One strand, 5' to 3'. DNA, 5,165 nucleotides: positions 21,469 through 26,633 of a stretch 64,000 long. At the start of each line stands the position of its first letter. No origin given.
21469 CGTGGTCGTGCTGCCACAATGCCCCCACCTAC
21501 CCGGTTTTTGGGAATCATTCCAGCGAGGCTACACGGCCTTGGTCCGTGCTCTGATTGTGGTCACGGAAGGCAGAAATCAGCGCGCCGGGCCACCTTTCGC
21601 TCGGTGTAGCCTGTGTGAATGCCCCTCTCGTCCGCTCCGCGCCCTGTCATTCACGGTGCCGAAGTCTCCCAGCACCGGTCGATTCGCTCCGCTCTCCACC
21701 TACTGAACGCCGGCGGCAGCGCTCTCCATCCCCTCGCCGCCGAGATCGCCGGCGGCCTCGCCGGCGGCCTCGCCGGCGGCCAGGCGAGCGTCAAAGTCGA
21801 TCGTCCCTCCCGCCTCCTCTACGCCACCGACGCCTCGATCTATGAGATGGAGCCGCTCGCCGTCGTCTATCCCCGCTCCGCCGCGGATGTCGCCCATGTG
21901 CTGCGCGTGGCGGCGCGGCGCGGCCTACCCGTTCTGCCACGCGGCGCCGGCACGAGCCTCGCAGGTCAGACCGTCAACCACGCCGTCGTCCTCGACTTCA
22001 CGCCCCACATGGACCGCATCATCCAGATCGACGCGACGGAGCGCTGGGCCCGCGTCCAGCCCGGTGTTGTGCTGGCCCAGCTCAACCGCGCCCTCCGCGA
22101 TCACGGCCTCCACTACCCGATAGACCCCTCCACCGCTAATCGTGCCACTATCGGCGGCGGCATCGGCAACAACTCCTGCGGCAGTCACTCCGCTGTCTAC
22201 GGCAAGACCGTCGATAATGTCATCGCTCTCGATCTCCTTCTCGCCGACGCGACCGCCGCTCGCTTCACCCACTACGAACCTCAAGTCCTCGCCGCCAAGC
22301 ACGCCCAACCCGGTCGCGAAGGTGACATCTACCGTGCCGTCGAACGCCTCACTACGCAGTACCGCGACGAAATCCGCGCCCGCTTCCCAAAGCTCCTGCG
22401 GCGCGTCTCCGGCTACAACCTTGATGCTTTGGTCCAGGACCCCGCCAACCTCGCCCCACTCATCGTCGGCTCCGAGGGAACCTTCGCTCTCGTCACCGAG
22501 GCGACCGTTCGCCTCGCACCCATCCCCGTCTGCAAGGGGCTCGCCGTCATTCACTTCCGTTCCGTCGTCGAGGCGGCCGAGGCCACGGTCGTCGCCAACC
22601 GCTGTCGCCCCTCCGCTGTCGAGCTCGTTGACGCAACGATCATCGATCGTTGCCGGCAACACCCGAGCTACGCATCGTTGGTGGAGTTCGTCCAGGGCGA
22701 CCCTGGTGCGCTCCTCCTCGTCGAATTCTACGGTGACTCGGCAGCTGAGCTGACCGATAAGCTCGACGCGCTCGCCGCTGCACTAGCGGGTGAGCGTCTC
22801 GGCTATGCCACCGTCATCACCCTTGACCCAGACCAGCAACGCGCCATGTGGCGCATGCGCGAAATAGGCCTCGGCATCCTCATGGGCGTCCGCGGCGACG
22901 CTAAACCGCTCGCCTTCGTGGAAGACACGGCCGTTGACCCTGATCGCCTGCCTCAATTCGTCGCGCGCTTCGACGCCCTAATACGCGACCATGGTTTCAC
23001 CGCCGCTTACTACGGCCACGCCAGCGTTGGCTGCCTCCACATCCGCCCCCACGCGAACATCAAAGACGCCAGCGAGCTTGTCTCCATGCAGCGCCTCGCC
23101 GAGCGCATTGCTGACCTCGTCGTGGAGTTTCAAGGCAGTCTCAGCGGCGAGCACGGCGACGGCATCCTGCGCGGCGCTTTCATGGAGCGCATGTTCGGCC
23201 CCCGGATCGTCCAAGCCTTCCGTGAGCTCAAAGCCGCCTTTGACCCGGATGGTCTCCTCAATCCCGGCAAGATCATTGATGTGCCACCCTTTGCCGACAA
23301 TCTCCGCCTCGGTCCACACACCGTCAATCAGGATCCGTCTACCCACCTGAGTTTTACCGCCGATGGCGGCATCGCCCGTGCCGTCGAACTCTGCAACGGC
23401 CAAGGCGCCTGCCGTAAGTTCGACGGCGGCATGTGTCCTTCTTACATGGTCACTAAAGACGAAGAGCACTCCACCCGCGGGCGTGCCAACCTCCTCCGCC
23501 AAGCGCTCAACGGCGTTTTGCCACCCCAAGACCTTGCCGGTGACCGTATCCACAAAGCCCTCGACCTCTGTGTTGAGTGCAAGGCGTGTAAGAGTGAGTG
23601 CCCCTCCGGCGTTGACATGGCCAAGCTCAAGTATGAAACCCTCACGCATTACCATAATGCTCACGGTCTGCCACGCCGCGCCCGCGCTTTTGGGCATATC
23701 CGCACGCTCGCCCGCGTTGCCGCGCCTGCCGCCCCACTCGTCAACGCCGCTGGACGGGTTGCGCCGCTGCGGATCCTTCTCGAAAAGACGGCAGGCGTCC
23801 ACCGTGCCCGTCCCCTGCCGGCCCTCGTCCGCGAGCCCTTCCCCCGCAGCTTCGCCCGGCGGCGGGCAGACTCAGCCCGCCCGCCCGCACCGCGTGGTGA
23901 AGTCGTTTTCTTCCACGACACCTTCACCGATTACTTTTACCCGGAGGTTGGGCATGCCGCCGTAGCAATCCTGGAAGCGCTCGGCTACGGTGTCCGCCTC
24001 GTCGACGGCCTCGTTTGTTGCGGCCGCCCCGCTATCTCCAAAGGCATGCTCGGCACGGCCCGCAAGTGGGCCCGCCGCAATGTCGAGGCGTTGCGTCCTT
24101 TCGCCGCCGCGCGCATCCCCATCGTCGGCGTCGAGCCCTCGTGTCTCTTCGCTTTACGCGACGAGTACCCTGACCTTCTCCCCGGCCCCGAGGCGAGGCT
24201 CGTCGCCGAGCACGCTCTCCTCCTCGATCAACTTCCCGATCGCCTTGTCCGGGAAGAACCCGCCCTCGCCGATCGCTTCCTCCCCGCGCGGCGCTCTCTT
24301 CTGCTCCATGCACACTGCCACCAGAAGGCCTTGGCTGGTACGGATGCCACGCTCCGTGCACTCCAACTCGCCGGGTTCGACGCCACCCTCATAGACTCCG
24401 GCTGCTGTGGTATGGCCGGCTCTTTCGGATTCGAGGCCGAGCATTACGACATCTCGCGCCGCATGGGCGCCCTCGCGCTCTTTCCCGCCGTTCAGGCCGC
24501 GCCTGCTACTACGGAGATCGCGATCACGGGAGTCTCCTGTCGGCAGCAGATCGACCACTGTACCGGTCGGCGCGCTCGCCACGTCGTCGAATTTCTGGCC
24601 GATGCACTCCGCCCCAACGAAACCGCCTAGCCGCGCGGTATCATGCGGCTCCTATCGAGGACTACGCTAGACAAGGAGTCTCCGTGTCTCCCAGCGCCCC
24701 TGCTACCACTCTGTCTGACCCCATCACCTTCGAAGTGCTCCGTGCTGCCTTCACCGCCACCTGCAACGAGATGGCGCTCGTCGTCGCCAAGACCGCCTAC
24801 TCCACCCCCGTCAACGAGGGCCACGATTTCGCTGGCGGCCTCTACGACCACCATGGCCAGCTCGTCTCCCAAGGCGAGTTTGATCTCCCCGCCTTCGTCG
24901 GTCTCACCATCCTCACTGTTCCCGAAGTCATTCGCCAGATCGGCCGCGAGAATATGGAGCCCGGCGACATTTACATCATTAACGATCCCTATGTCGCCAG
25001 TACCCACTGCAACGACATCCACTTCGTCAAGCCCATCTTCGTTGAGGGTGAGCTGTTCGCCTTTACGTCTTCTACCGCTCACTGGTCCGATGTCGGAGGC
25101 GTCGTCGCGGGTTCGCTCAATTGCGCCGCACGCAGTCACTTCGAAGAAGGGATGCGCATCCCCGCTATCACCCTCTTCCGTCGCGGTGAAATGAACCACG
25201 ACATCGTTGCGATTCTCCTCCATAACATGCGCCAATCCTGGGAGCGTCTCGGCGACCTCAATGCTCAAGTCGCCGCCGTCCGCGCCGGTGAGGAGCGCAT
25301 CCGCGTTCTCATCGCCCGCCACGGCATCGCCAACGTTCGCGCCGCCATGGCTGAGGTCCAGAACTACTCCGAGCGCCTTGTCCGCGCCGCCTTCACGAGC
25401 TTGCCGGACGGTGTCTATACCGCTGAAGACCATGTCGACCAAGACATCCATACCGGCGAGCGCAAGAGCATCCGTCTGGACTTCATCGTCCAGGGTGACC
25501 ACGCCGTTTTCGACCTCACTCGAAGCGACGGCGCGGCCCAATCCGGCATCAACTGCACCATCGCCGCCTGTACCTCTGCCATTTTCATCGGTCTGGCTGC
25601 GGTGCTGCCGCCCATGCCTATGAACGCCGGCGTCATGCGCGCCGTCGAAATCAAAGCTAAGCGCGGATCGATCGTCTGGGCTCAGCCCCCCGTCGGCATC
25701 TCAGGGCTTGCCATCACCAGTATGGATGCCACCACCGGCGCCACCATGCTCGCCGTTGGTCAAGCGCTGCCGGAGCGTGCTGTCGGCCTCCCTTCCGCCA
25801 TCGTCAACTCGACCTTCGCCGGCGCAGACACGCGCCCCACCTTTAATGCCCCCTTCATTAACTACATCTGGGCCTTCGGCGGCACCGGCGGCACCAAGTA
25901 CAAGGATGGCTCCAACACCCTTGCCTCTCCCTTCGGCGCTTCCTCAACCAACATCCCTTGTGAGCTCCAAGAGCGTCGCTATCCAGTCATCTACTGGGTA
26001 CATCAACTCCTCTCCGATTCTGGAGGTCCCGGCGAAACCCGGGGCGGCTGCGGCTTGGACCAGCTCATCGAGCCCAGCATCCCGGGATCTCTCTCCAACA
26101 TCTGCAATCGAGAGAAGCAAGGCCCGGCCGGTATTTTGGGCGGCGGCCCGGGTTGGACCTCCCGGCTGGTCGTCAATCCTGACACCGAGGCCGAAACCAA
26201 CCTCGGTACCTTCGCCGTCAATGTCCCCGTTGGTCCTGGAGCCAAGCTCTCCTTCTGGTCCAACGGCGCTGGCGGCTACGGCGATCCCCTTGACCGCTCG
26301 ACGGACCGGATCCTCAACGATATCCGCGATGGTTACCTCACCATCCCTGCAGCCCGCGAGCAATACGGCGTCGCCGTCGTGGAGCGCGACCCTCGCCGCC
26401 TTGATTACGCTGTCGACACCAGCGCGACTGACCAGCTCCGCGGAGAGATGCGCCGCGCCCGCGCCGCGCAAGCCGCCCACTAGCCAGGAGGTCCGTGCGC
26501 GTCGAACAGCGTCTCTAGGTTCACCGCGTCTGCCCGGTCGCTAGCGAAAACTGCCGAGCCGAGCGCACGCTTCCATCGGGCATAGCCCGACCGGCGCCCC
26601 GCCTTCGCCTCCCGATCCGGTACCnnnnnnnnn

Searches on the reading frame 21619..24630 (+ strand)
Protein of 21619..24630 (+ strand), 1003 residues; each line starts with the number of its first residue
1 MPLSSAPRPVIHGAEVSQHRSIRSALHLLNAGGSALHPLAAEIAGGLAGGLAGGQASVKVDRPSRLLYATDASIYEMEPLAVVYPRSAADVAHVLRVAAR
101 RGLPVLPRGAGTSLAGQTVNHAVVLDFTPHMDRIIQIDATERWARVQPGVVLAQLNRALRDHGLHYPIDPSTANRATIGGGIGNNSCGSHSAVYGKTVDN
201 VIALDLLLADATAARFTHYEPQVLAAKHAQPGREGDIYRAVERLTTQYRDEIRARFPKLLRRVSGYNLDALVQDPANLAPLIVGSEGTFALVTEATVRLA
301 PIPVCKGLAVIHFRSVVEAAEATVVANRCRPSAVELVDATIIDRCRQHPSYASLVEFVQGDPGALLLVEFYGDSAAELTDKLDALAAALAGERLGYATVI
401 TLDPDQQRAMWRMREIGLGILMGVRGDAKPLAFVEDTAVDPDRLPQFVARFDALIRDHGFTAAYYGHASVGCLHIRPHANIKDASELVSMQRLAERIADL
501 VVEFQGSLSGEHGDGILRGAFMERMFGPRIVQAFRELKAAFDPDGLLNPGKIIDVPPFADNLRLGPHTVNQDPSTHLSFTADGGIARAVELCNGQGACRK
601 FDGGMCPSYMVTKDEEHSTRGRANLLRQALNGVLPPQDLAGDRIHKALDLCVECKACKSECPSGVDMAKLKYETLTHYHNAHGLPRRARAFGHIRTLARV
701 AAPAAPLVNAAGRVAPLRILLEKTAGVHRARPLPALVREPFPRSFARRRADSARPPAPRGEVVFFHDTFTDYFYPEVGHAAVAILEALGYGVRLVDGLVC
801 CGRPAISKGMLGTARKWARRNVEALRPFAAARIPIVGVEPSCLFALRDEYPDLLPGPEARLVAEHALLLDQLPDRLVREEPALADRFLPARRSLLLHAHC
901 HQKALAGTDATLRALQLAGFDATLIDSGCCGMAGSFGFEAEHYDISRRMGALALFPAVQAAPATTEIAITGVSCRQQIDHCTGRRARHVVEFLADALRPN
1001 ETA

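Call 11: search_protein_families(library=pfam, proteins=[window:21619-24630:+], max_evalue=0.001)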
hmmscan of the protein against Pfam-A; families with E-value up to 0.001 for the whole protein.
window:21619-24630:+ (1003 aa): 5 families
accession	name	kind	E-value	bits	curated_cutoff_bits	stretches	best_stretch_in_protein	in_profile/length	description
PF02913.24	FAD-oxidase_C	-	4.2e-55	187.6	21.2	1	308-552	7-248/248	FAD linked oxidases, C-terminal domain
PF01565.28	FAD_binding_4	-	1.3e-39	135.5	26.4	1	79-215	1-137/139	FAD binding domain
PF02754.22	CCG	-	1.8e-09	38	20.6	1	769-847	9-85/85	Cysteine-rich domain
PF13534.11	Fer4_17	-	1.4e-08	35.6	22.2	1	592-666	2-61/61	4Fe-4S dicluster domain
PF13183.11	Fer4_8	-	7.1e-08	33.3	27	1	589-665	2-68/68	4Fe-4S dicluster domain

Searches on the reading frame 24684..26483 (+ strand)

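Call 60: search_protein_families(library=pfam, proteins=[window:24684-26483:+], max_evalue=0.001)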
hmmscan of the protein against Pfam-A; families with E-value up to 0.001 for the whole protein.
window:24684-26483:+ (599 aa): 1 family
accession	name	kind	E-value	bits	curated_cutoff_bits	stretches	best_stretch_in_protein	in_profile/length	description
PF02538.19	Hydantoinase_B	-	8.2e-141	470.4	26.8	1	12-535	1-519/519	Hydantoinase B/oxoprolinase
